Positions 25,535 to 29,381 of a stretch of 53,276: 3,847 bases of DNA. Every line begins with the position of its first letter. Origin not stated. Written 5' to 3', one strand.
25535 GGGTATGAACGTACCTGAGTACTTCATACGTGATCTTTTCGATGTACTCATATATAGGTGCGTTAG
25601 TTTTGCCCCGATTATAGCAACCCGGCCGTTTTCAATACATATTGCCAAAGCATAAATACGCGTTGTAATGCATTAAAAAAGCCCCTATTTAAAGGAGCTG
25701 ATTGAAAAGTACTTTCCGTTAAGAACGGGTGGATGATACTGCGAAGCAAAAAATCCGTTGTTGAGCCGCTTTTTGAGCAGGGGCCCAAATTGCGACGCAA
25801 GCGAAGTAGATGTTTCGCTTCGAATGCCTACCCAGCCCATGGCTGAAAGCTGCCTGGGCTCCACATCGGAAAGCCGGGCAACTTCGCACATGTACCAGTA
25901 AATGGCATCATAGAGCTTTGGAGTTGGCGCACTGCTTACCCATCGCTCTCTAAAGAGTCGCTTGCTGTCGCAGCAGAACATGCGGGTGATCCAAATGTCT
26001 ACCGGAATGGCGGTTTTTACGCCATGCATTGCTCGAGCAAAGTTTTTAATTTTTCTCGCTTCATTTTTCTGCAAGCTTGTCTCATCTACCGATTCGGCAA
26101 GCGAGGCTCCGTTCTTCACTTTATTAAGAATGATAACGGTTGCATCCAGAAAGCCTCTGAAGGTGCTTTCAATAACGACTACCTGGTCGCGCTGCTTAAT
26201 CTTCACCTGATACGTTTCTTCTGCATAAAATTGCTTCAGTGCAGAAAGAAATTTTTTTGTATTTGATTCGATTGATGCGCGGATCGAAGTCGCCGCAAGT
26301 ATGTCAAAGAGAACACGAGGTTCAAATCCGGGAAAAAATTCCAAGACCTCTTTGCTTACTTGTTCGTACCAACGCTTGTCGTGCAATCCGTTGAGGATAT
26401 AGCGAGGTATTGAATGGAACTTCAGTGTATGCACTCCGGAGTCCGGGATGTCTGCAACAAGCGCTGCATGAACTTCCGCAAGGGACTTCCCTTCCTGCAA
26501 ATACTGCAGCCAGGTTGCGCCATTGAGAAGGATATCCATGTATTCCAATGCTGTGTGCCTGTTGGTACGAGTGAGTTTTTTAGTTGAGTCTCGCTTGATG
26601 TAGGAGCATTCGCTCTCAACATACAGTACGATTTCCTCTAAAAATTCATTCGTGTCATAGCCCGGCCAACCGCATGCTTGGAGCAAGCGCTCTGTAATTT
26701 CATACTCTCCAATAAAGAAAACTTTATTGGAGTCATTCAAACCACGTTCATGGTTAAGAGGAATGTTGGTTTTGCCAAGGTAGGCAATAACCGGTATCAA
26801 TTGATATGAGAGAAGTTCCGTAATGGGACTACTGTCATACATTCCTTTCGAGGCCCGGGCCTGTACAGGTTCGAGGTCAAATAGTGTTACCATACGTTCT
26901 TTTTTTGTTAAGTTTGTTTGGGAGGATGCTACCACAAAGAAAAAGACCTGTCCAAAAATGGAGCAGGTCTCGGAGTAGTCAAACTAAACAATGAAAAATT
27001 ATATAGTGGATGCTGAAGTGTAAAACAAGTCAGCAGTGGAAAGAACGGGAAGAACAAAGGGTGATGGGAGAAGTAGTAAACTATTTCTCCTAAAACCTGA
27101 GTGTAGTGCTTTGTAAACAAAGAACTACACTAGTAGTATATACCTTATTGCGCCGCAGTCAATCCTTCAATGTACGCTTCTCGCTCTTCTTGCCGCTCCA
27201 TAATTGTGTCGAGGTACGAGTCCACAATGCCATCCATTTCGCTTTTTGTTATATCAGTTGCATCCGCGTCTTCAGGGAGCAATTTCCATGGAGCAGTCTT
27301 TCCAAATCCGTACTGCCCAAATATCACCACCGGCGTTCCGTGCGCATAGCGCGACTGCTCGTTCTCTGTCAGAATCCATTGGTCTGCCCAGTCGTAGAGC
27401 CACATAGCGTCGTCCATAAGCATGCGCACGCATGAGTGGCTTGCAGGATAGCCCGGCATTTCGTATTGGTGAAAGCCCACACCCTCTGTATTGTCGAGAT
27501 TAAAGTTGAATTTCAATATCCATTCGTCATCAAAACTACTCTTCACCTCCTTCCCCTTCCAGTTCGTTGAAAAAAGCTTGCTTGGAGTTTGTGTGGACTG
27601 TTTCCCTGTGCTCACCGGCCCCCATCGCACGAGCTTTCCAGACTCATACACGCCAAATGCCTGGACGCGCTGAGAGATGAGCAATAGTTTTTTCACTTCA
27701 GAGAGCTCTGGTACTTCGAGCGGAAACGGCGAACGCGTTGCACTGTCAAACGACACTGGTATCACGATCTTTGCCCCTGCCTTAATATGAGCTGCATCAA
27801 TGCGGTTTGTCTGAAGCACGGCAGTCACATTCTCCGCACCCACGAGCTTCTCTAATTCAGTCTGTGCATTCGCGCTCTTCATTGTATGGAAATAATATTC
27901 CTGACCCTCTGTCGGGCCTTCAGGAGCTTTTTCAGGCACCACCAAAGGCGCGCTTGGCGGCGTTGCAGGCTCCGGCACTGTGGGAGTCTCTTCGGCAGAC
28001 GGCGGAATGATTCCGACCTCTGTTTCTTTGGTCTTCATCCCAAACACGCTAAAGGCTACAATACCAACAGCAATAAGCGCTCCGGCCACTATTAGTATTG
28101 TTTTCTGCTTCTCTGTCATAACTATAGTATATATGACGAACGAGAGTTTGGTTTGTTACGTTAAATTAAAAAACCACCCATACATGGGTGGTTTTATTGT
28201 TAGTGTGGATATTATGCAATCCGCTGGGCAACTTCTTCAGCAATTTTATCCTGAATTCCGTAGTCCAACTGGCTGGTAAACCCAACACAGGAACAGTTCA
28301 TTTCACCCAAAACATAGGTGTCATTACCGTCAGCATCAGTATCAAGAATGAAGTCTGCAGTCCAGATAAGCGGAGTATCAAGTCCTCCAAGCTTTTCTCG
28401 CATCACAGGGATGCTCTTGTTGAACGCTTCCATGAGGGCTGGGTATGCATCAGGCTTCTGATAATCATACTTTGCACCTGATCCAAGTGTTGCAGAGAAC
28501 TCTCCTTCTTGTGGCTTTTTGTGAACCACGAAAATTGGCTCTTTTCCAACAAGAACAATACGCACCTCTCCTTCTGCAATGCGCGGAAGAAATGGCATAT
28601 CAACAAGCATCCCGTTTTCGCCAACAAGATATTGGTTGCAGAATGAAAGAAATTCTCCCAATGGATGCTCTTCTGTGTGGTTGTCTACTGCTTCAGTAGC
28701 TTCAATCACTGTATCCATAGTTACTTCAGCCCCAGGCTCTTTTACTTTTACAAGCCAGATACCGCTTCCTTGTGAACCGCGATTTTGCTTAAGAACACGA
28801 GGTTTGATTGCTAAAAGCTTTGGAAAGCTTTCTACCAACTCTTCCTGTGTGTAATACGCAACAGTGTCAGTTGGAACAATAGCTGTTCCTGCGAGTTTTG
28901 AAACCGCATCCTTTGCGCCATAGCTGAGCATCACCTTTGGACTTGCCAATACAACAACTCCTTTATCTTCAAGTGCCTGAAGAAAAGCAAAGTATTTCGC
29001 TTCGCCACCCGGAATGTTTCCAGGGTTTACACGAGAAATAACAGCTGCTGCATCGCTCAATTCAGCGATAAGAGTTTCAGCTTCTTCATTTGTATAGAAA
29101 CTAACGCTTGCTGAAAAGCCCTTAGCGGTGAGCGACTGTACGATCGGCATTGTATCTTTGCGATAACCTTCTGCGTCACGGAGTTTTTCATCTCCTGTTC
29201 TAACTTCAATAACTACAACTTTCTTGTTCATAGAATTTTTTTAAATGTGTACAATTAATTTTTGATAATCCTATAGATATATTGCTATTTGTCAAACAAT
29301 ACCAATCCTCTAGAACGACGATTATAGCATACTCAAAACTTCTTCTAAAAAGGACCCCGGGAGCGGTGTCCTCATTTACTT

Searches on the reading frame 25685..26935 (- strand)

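Call 18: search_protein_families(library=pfam, proteins=[window:25685-26935:-], max_evalue=0.001)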
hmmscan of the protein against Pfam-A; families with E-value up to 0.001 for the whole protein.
window:25685-26935:- (416 aa): 1 family
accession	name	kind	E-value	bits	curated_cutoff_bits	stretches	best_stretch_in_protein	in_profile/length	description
PF23802.1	DUF7178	-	2.4e-06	28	27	1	265-373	89-191/193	Family of unknown function (DUF7178)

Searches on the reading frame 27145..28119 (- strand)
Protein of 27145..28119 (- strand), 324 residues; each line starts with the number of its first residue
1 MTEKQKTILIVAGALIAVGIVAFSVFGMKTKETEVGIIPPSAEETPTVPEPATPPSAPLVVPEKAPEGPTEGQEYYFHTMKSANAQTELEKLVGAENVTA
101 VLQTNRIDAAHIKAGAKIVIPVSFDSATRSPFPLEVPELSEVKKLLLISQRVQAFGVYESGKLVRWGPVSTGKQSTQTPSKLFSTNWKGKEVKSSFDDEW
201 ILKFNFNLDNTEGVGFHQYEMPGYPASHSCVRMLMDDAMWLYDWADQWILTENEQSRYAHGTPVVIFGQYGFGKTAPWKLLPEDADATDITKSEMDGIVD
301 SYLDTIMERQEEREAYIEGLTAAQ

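Call 18: search_protein_families(library=pfam, proteins=[window:27145-28119:-], max_evalue=0.001)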
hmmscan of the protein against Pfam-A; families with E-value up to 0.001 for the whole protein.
window:27145-28119:- (324 aa): 1 family
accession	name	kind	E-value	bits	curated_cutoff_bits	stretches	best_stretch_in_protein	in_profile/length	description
PF03734.19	YkuD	-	5.8e-16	59.8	23.4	1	155-266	14-146/146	L,D-transpeptidase catalytic domain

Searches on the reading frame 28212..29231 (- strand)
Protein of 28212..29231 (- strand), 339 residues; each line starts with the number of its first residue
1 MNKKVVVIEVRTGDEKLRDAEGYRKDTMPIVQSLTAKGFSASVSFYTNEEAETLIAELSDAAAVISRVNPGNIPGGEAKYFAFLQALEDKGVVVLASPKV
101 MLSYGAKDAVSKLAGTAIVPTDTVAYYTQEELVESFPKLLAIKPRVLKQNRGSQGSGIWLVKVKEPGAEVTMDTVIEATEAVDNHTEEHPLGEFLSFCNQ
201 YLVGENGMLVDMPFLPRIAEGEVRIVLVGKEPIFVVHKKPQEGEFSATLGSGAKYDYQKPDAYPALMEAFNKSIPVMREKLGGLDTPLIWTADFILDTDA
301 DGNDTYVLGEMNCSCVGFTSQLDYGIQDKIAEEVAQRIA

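Call 18: search_protein_families(library=pfam, proteins=[window:28212-29231:-], max_evalue=0.001)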
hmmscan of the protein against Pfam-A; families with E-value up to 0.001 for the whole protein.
window:28212-29231:- (339 aa): 2 families
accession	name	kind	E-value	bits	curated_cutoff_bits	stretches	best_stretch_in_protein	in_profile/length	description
PF20668.2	DUF6815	-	9.1e-35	120.1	28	1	220-317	1-105/105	Domain of unknown function (DUF6815)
PF02955.21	GSH-S_ATP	-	2.5e-05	24.2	23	0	208-257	71-121/175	Prokaryotic glutathione synthetase, ATP-grasp domain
